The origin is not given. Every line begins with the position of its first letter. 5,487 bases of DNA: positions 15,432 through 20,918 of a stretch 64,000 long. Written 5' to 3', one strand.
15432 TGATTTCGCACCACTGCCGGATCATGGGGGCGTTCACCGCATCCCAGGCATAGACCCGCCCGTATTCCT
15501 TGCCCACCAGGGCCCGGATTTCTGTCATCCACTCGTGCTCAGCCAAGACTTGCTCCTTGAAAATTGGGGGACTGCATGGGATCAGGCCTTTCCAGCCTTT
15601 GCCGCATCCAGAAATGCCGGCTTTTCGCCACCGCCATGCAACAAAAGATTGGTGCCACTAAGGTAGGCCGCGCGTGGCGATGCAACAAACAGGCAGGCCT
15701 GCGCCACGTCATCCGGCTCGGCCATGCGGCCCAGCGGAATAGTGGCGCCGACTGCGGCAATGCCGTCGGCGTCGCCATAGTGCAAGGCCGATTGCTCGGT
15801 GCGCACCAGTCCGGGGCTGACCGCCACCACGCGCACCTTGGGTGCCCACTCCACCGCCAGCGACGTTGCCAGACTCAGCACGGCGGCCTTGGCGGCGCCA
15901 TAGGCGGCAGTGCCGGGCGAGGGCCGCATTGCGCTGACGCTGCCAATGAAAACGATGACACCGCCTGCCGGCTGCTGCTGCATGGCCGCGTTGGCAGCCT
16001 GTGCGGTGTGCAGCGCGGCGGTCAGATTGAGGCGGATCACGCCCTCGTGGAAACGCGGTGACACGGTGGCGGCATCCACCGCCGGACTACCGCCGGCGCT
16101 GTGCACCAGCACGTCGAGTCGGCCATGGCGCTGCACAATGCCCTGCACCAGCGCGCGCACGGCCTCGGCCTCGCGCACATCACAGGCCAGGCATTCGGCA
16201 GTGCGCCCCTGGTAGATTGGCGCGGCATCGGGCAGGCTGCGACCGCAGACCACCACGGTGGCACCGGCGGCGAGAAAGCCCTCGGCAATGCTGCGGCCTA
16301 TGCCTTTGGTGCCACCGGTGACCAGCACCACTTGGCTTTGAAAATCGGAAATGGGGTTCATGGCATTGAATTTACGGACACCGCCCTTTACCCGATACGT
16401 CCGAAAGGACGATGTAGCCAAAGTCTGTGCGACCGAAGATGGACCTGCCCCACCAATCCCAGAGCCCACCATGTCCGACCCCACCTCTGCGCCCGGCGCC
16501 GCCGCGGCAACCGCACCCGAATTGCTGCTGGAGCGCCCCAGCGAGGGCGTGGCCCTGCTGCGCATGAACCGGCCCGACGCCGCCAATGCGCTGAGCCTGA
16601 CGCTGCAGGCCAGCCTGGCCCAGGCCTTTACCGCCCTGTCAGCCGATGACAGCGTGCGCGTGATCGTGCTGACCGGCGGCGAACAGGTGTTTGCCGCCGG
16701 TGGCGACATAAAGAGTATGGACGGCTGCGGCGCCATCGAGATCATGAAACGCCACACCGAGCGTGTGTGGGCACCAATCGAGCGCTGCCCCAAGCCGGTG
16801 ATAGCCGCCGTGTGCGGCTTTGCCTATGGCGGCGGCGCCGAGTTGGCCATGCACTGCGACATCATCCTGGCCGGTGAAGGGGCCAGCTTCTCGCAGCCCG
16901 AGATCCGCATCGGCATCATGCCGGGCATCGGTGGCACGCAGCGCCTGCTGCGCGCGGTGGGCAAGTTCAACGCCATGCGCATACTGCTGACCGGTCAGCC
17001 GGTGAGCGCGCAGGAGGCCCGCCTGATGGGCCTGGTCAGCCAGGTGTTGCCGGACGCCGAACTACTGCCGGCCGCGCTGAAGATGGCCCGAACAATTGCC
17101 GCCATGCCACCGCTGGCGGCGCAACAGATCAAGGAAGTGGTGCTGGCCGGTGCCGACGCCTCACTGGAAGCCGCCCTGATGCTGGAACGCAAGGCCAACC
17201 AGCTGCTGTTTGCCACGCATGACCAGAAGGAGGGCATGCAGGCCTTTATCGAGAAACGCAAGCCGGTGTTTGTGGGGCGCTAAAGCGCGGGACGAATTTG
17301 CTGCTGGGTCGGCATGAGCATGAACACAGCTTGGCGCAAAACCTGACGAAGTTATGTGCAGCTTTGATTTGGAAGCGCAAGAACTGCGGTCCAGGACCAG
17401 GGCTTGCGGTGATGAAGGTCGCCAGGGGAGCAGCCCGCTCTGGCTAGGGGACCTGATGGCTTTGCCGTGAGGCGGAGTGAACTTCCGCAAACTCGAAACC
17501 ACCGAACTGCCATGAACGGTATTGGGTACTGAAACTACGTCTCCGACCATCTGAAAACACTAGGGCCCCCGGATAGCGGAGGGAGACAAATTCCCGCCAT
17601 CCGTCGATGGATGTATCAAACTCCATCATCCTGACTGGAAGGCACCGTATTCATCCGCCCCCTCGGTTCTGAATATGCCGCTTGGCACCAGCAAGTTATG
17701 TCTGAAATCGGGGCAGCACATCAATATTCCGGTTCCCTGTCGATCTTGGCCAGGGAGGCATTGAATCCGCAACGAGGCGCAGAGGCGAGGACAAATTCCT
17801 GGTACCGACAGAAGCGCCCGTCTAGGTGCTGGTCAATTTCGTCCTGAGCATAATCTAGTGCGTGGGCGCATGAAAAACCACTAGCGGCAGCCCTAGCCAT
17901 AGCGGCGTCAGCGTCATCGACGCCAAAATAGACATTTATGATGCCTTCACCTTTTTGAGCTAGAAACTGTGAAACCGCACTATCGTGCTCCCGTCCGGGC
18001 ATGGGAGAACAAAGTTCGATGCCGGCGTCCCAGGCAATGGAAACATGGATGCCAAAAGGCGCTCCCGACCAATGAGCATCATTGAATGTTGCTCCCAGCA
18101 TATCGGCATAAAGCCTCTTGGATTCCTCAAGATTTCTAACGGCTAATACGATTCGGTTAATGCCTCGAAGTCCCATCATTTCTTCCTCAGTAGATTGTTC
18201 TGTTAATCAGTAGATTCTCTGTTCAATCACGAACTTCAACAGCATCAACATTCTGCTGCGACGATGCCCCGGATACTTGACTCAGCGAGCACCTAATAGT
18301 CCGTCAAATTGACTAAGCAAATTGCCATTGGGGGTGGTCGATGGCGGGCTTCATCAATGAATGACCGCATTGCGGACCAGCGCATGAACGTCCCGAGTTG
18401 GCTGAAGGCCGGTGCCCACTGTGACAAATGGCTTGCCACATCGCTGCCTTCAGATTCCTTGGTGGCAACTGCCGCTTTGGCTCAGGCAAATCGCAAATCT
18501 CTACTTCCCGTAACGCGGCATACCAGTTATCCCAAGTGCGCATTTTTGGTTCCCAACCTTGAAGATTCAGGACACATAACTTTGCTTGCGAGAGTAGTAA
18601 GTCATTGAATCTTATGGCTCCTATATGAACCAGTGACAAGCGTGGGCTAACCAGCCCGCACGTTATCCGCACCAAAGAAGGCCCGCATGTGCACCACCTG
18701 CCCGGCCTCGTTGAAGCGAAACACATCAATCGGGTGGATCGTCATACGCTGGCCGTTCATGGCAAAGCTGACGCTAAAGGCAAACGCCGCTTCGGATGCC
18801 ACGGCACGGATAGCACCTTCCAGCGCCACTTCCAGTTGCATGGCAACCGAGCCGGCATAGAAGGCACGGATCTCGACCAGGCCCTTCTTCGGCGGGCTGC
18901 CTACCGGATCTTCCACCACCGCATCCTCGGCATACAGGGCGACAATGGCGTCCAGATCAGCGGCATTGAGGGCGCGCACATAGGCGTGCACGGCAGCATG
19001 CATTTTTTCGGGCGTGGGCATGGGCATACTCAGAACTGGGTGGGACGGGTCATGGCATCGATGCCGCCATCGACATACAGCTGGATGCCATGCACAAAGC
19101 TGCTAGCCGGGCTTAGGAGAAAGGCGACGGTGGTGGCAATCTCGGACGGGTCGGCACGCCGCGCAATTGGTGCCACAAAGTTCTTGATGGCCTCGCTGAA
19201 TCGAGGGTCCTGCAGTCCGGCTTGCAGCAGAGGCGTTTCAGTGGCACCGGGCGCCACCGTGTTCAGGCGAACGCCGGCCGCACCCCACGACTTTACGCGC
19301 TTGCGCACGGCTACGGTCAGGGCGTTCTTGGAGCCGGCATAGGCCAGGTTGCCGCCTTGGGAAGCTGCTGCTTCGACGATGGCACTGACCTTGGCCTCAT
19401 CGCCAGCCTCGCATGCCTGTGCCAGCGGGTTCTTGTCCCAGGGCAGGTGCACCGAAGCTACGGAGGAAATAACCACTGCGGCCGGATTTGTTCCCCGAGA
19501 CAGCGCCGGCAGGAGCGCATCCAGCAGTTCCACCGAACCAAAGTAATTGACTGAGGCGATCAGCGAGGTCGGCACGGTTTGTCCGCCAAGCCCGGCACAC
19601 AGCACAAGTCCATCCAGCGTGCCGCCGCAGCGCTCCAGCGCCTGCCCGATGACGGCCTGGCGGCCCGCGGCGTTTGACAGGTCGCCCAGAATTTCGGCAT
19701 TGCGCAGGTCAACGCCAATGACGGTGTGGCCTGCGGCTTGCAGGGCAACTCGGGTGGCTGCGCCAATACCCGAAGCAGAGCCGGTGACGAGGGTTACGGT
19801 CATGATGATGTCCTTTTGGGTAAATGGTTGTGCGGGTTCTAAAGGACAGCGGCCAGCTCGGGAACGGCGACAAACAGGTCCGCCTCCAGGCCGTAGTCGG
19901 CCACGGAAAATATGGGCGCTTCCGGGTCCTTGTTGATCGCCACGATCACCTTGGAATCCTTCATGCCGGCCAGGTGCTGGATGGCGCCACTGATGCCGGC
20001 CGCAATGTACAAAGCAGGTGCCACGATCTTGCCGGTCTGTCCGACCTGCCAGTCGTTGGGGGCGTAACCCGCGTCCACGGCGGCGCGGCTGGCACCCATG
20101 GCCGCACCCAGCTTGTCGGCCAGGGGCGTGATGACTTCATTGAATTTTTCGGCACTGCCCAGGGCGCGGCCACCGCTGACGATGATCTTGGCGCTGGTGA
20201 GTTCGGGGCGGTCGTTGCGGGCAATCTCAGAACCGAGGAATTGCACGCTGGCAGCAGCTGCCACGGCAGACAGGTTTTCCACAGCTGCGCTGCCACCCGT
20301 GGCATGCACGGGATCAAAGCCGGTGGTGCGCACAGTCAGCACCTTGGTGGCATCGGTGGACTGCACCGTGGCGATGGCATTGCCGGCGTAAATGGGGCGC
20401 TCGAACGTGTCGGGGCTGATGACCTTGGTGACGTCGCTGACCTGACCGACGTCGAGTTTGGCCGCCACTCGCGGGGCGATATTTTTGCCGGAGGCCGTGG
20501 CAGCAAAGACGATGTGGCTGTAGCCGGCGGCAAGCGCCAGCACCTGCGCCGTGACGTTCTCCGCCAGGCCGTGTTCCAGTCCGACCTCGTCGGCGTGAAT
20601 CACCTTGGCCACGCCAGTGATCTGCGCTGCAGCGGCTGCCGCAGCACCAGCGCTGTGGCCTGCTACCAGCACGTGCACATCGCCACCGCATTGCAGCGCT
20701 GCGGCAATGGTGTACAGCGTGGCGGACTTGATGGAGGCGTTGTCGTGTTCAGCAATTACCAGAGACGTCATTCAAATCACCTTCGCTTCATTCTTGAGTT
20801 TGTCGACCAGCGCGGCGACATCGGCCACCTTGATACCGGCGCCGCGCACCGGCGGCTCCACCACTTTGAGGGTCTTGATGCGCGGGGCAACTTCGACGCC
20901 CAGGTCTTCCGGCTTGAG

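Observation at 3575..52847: A 20-bp dyad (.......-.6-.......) recurs in ten promoter gaps of the steroid island: candidate regulon operator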

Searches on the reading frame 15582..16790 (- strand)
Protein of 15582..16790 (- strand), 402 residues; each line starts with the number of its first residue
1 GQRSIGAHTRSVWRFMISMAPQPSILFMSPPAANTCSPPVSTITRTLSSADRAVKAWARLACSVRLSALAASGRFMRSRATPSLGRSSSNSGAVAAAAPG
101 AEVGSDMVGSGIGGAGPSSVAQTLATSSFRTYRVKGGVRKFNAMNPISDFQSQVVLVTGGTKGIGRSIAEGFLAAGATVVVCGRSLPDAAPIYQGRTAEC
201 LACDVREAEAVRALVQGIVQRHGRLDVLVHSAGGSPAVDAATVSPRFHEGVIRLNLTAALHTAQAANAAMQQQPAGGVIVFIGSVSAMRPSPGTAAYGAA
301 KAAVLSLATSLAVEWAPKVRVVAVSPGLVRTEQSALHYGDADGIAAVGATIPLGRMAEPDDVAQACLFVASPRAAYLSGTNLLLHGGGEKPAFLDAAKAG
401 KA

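Call 11: search_protein_families(library=pfam, proteins=[window:15582-16790:-], max_evalue=0.00001)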
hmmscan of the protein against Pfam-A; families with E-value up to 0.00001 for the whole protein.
window:15582-16790:- (402 aa): 5 families
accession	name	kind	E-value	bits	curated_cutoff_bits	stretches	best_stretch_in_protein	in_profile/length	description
PF13561.12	adh_short_C2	-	1.2e-51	176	27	1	162-387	6-234/236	Enoyl-(Acyl carrier protein) reductase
PF00106.31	adh_short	-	3.7e-46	157.5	26.6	1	153-333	1-186/195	short chain dehydrogenase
PF08659.16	KR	-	1.7e-11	44.8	22.6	1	155-311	3-163/180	KR domain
PF23441.1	SDR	-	3.9e-08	33.4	27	1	153-371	8-240/258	SDR-like rossmann domain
PF01370.27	Epimerase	-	1.8e-06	28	20.9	1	155-314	1-159/240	NAD dependent epimerase/dehydratase family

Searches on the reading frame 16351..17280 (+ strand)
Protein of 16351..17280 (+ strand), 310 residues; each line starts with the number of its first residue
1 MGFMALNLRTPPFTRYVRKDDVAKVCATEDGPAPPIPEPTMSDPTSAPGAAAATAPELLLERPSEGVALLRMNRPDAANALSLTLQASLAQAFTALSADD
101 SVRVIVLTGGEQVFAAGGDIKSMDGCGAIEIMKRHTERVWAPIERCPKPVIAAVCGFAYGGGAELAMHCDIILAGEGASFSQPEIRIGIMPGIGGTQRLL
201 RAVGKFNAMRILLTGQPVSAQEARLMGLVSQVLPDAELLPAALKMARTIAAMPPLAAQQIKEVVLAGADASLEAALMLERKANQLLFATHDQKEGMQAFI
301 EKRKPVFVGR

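Call 11: search_protein_families(library=pfam, proteins=[window:16351-17280:+], max_evalue=0.00001)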
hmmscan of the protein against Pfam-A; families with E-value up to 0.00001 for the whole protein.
window:16351-17280:+ (310 aa): 2 families
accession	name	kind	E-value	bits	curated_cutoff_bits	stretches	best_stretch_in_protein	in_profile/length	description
PF00378.25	ECH_1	-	1.7e-75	254.1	27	1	64-309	3-250/251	Enoyl-CoA hydratase/isomerase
PF16113.10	ECH_2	-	2.5e-34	119.7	27.2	1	68-238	2-177/335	Enoyl-CoA hydratase/isomerase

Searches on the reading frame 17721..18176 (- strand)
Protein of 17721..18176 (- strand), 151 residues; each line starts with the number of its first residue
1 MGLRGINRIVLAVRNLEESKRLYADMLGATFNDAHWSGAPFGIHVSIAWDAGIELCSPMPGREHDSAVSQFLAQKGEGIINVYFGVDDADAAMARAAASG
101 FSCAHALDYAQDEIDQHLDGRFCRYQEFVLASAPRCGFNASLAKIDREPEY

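Call 11: search_protein_families(library=pfam, proteins=[window:17721-18176:-], max_evalue=0.00001)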
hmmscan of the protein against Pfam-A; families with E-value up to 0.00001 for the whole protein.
window:17721-18176:- (151 aa): 2 families
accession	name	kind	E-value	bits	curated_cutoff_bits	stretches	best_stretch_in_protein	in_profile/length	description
PF13669.12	Glyoxalase_4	-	1.2e-08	35.7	27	1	9-106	3-96/109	Glyoxalase/Bleomycin resistance protein/Dioxygenase superfamily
PF00903.31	Glyoxalase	-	1.1e-06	29.5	20.6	1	5-106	1-98/121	Glyoxalase/Bleomycin resistance protein/Dioxygenase superfamily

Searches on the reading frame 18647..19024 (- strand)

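Call 11: search_protein_families(library=pfam, proteins=[window:18647-19024:-], max_evalue=0.00001)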
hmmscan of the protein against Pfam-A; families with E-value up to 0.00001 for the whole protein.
window:18647-19024:- (125 aa): 1 family
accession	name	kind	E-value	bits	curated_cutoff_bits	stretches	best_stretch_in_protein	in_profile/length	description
PF12680.13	SnoaL_2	-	8.4e-16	58.9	27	1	12-112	1-101/102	SnoaL-like domain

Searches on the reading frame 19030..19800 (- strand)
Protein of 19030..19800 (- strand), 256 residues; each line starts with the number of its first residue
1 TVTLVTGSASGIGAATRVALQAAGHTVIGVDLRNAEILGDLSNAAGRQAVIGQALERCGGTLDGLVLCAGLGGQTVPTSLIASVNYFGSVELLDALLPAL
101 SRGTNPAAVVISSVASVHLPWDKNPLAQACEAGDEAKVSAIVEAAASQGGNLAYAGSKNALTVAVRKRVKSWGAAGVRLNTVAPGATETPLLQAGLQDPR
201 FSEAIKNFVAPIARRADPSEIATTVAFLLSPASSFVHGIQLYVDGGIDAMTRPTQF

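Call 11: search_protein_families(library=pfam, proteins=[window:19030-19800:-], max_evalue=0.00001)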
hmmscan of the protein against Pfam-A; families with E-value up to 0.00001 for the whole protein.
window:19030-19800:- (256 aa): 2 families
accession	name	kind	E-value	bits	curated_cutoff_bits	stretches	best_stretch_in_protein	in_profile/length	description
PF13561.12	adh_short_C2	-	3.4e-26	92.7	27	1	140-247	130-235/236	Enoyl-(Acyl carrier protein) reductase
PF00106.31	adh_short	-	3.7e-16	59.6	26.6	1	2-117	2-140/195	short chain dehydrogenase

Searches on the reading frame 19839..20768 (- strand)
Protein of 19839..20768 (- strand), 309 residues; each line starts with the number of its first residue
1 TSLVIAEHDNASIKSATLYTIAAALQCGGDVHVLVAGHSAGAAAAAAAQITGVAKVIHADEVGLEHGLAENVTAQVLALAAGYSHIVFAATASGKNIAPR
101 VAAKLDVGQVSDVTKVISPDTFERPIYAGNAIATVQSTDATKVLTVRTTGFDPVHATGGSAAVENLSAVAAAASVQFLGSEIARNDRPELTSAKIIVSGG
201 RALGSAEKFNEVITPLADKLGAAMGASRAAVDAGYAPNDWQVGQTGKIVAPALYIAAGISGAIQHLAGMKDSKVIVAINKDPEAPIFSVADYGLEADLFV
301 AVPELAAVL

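Call 11: search_protein_families(library=pfam, proteins=[window:19839-20768:-], max_evalue=0.00001)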
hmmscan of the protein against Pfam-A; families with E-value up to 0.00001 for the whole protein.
window:19839-20768:- (309 aa): 2 families
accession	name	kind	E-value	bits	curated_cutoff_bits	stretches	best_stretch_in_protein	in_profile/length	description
PF01012.27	ETF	-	4.4e-42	144.4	26.7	1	3-168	2-178/181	Electron transfer flavoprotein domain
PF00766.25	ETF_alpha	-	6.2e-34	116.3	27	1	189-270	1-81/81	Electron transfer flavoprotein FAD-binding domain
